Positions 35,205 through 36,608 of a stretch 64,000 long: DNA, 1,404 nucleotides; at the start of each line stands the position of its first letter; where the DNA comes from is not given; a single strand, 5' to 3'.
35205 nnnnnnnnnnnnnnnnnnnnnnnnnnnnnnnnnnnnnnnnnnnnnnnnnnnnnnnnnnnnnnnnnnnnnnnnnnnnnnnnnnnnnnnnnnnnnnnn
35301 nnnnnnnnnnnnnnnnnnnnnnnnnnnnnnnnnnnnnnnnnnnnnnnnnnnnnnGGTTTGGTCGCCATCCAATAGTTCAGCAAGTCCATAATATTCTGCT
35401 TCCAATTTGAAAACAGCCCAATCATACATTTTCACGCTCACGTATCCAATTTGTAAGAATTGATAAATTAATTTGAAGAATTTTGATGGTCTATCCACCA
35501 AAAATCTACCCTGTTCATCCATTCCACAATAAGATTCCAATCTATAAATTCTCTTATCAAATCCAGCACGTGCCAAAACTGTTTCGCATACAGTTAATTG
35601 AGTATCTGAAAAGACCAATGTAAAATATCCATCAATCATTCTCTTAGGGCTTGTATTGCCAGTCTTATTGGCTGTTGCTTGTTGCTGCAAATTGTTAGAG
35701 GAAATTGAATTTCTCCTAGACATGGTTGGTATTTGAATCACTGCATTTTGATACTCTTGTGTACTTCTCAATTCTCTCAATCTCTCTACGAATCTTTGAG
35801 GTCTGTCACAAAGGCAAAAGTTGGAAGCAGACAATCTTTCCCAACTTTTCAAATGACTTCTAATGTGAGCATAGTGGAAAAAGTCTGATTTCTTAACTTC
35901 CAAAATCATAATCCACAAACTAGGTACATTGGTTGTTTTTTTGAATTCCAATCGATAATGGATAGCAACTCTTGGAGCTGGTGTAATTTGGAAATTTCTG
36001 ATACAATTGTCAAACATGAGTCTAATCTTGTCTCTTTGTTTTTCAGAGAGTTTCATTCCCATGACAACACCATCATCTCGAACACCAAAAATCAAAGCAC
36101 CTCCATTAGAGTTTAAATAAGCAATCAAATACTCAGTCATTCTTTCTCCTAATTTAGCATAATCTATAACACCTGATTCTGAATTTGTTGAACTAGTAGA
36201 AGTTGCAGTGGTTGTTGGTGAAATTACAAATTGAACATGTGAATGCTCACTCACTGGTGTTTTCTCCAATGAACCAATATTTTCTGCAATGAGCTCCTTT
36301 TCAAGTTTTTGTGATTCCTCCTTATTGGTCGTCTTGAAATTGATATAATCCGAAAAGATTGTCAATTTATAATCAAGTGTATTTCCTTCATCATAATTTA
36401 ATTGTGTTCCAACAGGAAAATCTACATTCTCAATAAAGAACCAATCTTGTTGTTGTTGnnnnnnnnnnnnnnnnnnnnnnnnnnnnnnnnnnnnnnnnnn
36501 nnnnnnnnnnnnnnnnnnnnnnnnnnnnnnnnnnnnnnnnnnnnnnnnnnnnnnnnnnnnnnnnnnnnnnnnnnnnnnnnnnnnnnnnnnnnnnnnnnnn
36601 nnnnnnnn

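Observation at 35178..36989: Fusion of an AlbA_2 (Schlafen-like) domain with a BTB/T1 (KCTD-type) oligomerisation domain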

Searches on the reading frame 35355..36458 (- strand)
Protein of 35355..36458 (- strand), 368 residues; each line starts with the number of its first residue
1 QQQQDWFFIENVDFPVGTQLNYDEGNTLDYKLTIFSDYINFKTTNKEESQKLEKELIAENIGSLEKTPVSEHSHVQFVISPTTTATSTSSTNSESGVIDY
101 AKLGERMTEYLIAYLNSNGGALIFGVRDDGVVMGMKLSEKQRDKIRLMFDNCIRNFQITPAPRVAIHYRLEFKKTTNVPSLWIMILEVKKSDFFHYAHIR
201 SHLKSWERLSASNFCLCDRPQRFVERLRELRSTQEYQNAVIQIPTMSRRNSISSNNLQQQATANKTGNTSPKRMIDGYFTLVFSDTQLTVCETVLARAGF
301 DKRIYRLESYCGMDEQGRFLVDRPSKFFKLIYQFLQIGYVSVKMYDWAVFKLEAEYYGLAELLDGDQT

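Call 19: search_protein_representatives(alignment_id=A2)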
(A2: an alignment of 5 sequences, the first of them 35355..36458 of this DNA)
Query: 5 sequences, 371 profile positions. Proteins with E-value up to 0.001 (for the whole library): 429; up to 1e-10: 17; up to 1e-30: 7. The best 150 are listed.
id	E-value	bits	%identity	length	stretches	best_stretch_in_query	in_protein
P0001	9.9e-216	732.2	-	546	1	1-371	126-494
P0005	6.0e-209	709.9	-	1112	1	1-370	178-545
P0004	6.2e-164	561.8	-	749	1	2-370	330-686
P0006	9.7e-53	195.9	-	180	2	111-234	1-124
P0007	3.6e-42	161.2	-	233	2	275-362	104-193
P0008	1.0e-35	139.9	-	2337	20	96-134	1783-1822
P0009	2.7e-35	138.5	-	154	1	263-369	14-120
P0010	4.9e-20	88.3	-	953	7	317-367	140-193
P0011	9.7e-16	74.2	-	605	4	306-366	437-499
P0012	5.4e-15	71.7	-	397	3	315-366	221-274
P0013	6.2e-15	71.5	-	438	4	314-367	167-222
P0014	1.5e-14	70.2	-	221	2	283-361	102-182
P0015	4.6e-14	68.7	-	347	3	300-366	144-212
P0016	8.4e-14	67.8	-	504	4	299-366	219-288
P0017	4.4e-13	65.4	-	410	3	310-366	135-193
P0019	1.8e-11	60.1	-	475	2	108-214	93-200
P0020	1.6e-10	57.0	-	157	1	102-191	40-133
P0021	1.6e-10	57.0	-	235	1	108-264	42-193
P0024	1.3e-09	54.0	-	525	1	107-220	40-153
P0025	1.6e-09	53.7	-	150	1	106-193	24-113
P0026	2.0e-09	53.4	-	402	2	104-174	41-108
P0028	2.8e-09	52.9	-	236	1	100-218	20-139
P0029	3.2e-09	52.7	-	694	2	107-163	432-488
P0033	9.3e-09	51.2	-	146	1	107-175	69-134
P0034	1.0e-08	51.1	-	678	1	108-175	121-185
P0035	1.1e-08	51.0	-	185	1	104-189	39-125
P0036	1.1e-08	50.9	-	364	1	82-173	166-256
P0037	1.3e-08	50.8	-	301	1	107-203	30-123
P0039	1.8e-08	50.3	-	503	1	94-198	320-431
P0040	2.2e-08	49.9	-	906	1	103-190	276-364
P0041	2.4e-08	49.8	-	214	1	106-175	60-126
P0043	3.2e-08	49.4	-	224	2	314-351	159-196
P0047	3.7e-08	49.2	-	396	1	105-189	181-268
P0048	4.1e-08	49.1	-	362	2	109-170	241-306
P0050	7.2e-08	48.3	-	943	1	107-241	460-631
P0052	7.7e-08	48.2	-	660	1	105-162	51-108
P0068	1.6e-07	47.2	-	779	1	109-184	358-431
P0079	2.7e-07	46.4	-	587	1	107-210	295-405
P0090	4.7e-07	45.6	-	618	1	103-193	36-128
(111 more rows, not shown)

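Call 21: predict_structure(alignment_id=A2)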
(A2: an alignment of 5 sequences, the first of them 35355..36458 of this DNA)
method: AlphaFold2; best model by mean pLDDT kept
length: 368 residues; sequences in the alignment: 5
mean_pLDDT: 39.0   pTM: 0.36
mean pLDDT of the five models: 39.0, 36.8, 35.1, 33.2, 31.2
residues with pLDDT >= 90: 0; 70-90: 3; 50-70: 64; < 50: 301
segments of 3 or more residues with pLDDT < 50: 1-172, 174-227, 239-278, 284-290, 299-320, 366-368
pLDDT, mean of each block of 10 residues (from residue 1): 24 28 25 27 30 39 30 22 24 29 42 38 31 32 45 36 39 43 43 36 33 33 45 53 37 30 28 42 47 52 45 45 56 56 63 67 50
secondary structure, 60 per line:
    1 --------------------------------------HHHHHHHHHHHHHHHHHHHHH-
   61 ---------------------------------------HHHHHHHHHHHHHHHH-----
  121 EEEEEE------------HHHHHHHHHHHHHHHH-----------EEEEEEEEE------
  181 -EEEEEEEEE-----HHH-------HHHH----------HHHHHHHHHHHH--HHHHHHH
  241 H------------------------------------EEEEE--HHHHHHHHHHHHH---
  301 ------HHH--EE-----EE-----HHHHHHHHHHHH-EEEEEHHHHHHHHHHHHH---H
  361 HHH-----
elements in order: H39-59 H100-115 E121-126 H139-154 E166-174 E182-190 H206-209 H220-231 H234-241 E278-282 H285-297 H326-337 E339-343 H344-356 H360-363

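Call 22: search_solved_structures(query=A2, max_evalue=1, show_alignments=5)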
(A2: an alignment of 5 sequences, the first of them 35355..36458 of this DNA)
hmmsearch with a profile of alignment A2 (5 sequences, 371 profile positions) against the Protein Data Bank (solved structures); distinct sequences matched with E-value up to 1: 34.
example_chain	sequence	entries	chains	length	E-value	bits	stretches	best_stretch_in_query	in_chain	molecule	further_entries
5yd0_A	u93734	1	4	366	3.6e-06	29.5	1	107-182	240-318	Schlafen 8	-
7cux_A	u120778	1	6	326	0.00021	23.7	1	105-200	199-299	Schlafen family member 5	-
7q3z_B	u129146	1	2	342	0.00022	23.6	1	105-200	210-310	Schlafen family member 5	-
6rr9_A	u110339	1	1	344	0.00023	23.5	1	105-200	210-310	Schlafen family member 5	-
5bxh_A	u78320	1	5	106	0.00041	22.7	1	314-367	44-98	BTB/POZ domain-containing protein KCTD9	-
7ppj_A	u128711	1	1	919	0.001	21.4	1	105-200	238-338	Schlafen family member 5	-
3drz_A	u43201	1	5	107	0.0011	21.3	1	313-366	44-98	BTB/POZ domain-containing protein KCTD5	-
5fta_A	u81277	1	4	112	0.0039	19.5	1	315-368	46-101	BTB/POZ DOMAIN-CONTAINING ADAPTER FOR CUL3-MEDIATED RHOA DEGRADATION PROTEIN 3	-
5a6r_A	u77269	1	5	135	0.0042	19.4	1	304-366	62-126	BTB/POZ DOMAIN-CONTAINING PROTEIN KCTD17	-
3drx_A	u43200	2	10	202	0.0044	19.3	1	313-366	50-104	BTB/POZ domain-containing protein KCTD5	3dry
8u81_K1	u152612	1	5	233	0.0058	18.9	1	313-366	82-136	BTB/POZ domain-containing protein KCTD5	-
8u7z_K1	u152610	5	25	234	0.0058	18.9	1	313-366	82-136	BTB/POZ domain-containing protein KCTD5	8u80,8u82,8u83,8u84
8jkb_A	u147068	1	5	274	0.0077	18.5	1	313-366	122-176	BTB/POZ domain-containing protein KCTD5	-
6m8r_G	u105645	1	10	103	0.014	17.7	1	316-366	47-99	BTB/POZ domain-containing protein KCTD16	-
6i0q_A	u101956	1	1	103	0.014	17.7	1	316-366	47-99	BTB/POZ domain-containing protein KCTD16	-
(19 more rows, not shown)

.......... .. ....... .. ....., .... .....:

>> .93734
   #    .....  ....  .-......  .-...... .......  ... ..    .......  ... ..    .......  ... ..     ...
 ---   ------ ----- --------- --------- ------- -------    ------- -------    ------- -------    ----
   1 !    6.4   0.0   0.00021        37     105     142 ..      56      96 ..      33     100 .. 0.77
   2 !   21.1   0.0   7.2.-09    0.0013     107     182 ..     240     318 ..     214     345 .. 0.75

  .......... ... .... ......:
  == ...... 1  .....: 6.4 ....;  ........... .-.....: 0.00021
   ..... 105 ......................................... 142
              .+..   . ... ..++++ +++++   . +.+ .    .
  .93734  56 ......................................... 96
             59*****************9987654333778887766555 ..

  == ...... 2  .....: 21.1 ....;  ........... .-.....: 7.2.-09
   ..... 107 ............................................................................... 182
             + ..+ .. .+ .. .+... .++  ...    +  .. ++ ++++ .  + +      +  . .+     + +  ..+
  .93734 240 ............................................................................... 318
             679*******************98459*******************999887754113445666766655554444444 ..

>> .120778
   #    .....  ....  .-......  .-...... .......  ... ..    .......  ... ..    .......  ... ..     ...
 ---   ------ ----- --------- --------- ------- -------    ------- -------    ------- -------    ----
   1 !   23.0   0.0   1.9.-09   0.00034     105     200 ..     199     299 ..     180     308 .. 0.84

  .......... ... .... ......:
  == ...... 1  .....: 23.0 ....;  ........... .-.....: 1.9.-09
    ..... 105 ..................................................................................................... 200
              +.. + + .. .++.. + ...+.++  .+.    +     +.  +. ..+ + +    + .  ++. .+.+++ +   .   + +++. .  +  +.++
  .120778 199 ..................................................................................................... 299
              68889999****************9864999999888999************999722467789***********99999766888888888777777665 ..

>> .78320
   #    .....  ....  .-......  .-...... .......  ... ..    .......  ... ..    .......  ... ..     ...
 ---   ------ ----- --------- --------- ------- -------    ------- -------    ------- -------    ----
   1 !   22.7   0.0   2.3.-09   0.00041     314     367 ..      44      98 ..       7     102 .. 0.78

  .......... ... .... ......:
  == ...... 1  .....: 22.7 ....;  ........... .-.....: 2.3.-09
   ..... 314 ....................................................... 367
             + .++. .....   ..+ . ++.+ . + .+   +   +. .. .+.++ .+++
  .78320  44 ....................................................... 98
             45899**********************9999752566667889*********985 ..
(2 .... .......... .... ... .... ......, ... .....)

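Call 23: find_homologous_proteins(query=A2, max_evalue=0.001)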
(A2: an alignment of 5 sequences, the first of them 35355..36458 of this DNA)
Query A2 (5 sequences) (368 aa, profile of the alignment): 5 proteins with E <= 0.001 among 8000 candidates.
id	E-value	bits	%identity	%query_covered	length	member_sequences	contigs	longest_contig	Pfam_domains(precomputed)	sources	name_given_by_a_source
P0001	3.1e-215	732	74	98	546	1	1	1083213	PF02214.29,PF04326.20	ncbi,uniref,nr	ncbi:hypothetical protein C9374_003841 [Naegleria lovaniensis]|uniref:Schlafen AlbA-2 domain-contain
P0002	3.6e-212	722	75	98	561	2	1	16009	PF02214.29,PF04326.20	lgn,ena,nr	nr:unnamed protein product [Naegleria fowleri]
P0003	2.8e-195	667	52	98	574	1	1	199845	PF04326.20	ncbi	ncbi:hypothetical protein ABK040_007401 [Willaertia magna]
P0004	1.9e-163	562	42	98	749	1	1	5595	PF04326.20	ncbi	-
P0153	4.3e-77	278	51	62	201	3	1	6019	PF04326.20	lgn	-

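Call 25: search_protein_families(library=pfam, proteins=[P0019, P0153, P0008], max_evalue=1)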
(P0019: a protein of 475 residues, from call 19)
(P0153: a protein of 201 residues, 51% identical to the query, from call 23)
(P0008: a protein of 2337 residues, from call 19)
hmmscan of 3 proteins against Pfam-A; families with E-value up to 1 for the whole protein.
P0019 (475 aa): 1 family
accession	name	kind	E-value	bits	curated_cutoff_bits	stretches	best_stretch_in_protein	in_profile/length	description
PF04326.19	SLFN_AlbA_2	-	1.7e-15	58.1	25.3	1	74-201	1-116/118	Schlafen, AlbA_2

P0153 (201 aa): 2 families
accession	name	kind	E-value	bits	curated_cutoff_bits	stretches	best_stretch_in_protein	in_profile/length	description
PF04326.19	SLFN_AlbA_2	-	1.4e-10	42.2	25.3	1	20-108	20-97/118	Schlafen, AlbA_2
PF18912.6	DZR_2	-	0.059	13.7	27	1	167-194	27-52/56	Double zinc ribbon domain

P0008 (2337 aa): 13 families
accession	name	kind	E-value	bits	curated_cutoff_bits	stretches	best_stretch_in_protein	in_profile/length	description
PF04326.19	SLFN_AlbA_2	-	9.9e-156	510.4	25.3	23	1873-1948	1-68/118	Schlafen, AlbA_2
PF25136.1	DUF7823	-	4.5e-15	56.6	27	1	1733-1788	51-105/109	Domain of unknown function (DUF7823)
PF00786.33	PBD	-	1.2e-14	54.7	21.3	0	275-293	4-22/59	P21-Rho-binding domain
PF23640.1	UPA_SH3BP4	-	4.8e-13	50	27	0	176-247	33-105/145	SH3BP4 UPA domain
PF09716.15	ETRAMP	-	1.8e-06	28.3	29.1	0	160-193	27-54/81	Malarial early transcribed membrane protein (ETRAMP)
PF06880.16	DUF1262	-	4.5e-06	27.4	27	0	972-1004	63-95/100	Protein of unknown function (DUF1262)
PF20393.3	Pro_CA_2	-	1.3e-05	25.8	30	0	164-197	82-115/125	Putative carbonic anhydrase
PF07494.17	Reg_prop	-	8.2e-05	22.8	20.4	0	1226-1242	6-22/24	Two component regulator propeller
PF21056.3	ZSWIM1-3_RNaseH-like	-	8.6e-05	22.9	27.2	0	462-556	8-104/128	Zinc finger SWIM domain-containing protein 1/3, RNaseH-like domain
PF11399.14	DUF3192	-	0.0074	16.7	26.9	0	168-206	16-54/101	Protein of unknown function (DUF3192)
PF23803.1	Phage_TAC_17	-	0.012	16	27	0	140-196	8-64/178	Phage tail assembly chaperone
PF14328.11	DUF4385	-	0.027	15.1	27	0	2088-2135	88-135/148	Domain of unknown function (DUF4385)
PF14508.12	GH97_N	-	0.063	13.2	25.3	0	2119-2183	45-101/229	Glycosyl-hydrolase 97 N-terminal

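Call 27: find_encoding_contigs(protein=P0153, flank=4000, max_places=3)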
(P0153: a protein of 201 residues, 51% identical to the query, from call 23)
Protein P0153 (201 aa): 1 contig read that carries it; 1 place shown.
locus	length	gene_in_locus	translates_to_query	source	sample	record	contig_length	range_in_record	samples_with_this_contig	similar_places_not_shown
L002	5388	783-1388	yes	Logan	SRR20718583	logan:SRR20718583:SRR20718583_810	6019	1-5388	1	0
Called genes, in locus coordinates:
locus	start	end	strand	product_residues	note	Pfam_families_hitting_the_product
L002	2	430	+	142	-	?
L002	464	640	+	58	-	-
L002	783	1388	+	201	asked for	PF04326:SLFN_AlbA_2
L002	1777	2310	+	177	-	PF03798:TRAM_LAG1_CLN8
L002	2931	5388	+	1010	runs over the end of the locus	PF00082:Peptidase_S8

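Call 30: list_cluster_members(proteins=[P0019, P0020, P0021, P0024, P0025, P0026, P0028, P0006, P0007, P0009])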
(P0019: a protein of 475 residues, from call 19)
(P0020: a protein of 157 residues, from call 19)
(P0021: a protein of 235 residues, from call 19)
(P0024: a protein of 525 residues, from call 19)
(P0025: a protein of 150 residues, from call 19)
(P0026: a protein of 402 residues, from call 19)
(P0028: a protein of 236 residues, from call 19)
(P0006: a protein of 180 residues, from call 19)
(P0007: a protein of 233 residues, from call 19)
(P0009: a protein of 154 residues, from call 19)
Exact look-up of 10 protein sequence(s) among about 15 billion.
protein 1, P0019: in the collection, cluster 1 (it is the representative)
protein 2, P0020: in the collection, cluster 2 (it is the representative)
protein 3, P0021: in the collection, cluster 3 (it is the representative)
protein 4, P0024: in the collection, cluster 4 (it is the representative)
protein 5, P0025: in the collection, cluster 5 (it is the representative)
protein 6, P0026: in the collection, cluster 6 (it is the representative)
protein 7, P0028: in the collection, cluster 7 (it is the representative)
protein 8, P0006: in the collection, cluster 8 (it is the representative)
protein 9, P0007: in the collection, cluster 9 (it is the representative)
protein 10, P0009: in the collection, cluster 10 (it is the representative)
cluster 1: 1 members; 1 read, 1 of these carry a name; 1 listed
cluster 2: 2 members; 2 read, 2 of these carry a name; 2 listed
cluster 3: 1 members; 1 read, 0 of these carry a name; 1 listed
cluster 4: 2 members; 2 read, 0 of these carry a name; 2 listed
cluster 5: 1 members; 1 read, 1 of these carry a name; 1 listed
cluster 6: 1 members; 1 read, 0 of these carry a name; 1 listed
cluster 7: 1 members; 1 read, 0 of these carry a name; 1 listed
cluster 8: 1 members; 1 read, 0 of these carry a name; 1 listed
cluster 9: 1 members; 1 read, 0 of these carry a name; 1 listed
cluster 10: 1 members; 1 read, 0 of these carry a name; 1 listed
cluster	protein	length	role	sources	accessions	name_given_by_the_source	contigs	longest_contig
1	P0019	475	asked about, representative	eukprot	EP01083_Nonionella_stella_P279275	950095_1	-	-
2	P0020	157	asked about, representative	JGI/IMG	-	predicted HTH transcriptional regulator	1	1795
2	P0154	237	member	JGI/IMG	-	hypothetical protein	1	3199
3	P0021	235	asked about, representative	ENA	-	-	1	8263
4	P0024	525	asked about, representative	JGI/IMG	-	-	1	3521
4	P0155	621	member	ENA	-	-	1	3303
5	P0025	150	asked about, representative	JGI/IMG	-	predicted HTH transcriptional regulator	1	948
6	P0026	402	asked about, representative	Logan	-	-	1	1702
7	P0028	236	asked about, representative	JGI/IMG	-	-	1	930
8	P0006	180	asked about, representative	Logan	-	-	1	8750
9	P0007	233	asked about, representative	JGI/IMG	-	-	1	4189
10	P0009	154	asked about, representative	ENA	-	-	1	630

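Call 33: list_cluster_members(proteins=[P0035, P0041, P0033, P0034, P0036, P0037, P0040, P0047, P0048, P0052])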
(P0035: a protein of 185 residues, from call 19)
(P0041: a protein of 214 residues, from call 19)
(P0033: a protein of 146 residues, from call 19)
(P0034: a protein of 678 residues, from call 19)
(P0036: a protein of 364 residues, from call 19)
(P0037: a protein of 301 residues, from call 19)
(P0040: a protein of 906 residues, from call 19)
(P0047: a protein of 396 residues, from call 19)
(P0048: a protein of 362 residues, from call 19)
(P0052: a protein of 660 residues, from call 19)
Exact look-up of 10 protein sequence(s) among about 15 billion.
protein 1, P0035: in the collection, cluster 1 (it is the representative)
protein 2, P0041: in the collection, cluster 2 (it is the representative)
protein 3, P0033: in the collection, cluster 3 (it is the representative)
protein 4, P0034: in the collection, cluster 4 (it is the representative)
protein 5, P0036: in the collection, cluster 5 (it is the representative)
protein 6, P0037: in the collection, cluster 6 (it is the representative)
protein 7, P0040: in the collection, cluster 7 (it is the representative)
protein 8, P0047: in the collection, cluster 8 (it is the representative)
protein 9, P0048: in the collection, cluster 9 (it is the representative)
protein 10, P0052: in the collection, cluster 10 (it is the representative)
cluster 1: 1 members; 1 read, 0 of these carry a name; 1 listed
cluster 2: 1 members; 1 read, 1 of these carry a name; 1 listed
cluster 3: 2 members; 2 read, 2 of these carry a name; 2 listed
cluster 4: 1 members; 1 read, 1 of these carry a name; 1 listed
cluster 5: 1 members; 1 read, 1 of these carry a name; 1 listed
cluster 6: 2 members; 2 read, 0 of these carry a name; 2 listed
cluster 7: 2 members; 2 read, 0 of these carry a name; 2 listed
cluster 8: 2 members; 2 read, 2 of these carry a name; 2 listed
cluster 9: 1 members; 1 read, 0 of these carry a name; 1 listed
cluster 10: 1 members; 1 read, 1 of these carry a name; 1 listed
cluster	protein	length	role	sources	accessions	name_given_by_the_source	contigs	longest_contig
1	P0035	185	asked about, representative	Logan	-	-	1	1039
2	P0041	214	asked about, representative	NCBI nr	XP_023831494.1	schlafen-like protein 1 [Salvelinus alpinus]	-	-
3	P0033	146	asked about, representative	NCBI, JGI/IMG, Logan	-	hypothetical protein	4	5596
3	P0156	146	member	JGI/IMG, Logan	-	predicted component of type VI protein secretion system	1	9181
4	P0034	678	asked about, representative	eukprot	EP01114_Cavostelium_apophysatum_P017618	TRINITY_DN5286_c0_g1_i1.p1 TRINITY_DN5286_c0_g1~~TRINITY_DN5286_c0_g1_i1.p1 ORF ...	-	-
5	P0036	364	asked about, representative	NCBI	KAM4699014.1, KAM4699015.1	schlafen-like protein 1 isoform 1-T2 [Discoglossus pictus]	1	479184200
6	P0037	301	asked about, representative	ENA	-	-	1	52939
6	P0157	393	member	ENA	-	-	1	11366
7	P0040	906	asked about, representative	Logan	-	-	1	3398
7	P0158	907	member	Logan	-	-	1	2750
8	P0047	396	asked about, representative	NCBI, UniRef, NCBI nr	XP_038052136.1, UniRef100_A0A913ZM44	schlafen-like protein 1 isoform X2 [Patiria miniata] | Schlafen AlbA-2 domain-containing protein n=1 Tax=Patiria miniata TaxID=46514 ...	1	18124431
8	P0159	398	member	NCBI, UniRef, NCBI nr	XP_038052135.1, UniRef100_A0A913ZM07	schlafen-like protein 1 isoform X1 [Patiria miniata] | Schlafen AlbA-2 domain-containing protein n=1 Tax=Patiria miniata TaxID=46514 ...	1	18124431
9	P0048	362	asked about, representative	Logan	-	-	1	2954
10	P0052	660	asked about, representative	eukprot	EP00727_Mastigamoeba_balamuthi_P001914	m51a1_g1172 putative nb-arc domain containing protein (661) ;mRNA; r:375694-377922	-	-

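Call 56: list_cluster_members(proteins=[P0005, P0004, P0014, P0043, P0153, P0008, P0002, P0003])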
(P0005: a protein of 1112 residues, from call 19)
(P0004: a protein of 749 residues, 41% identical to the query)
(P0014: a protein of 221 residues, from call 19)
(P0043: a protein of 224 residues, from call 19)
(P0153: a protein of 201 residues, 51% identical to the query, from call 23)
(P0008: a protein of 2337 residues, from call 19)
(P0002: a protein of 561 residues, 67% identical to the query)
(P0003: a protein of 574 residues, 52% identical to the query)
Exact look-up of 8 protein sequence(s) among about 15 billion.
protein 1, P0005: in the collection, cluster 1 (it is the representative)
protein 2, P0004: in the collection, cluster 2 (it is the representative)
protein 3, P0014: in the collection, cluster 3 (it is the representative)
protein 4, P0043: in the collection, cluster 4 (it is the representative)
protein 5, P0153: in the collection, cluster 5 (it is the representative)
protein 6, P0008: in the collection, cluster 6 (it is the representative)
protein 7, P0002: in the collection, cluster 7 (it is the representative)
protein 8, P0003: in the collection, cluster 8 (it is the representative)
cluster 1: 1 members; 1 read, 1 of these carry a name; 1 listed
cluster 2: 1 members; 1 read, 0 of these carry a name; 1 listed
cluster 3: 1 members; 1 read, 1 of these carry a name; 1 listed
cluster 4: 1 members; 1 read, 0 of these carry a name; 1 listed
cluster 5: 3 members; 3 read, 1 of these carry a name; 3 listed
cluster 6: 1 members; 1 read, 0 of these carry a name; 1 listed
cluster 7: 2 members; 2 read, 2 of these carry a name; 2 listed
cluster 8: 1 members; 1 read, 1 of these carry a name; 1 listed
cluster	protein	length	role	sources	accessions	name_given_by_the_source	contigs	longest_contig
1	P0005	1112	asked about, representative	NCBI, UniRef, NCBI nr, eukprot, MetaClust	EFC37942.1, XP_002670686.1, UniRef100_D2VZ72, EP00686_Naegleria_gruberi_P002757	predicted protein [Naegleria gruberi] | Predicted protein n=1 Tax=Naegleria gruberi TaxID=5762 RepID=D2VZ72_NAEGR | uncharacterized protein NAEGRDRAFT_59651 [Naegleria gruberi]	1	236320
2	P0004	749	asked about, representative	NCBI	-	-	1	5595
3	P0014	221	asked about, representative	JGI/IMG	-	hypothetical protein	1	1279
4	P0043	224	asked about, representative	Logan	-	-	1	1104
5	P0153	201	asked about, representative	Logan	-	-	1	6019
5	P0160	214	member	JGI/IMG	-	hypothetical protein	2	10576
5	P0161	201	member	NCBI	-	-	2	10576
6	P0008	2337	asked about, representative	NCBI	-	-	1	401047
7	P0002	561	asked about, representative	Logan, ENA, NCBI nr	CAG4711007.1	unnamed protein product [Naegleria fowleri]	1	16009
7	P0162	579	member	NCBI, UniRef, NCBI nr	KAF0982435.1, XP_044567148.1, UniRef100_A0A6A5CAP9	hypothetical protein FDP41_011365 [Naegleria fowleri] | Schlafen AlbA-2 domain-containing protein n=1 Tax=Naegleria fowleri TaxID=5763 ... | uncharacterized protein FDP41_011365 [Naegleria fowleri]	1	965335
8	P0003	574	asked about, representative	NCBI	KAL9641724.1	hypothetical protein ABK040_007401 [Willaertia magna]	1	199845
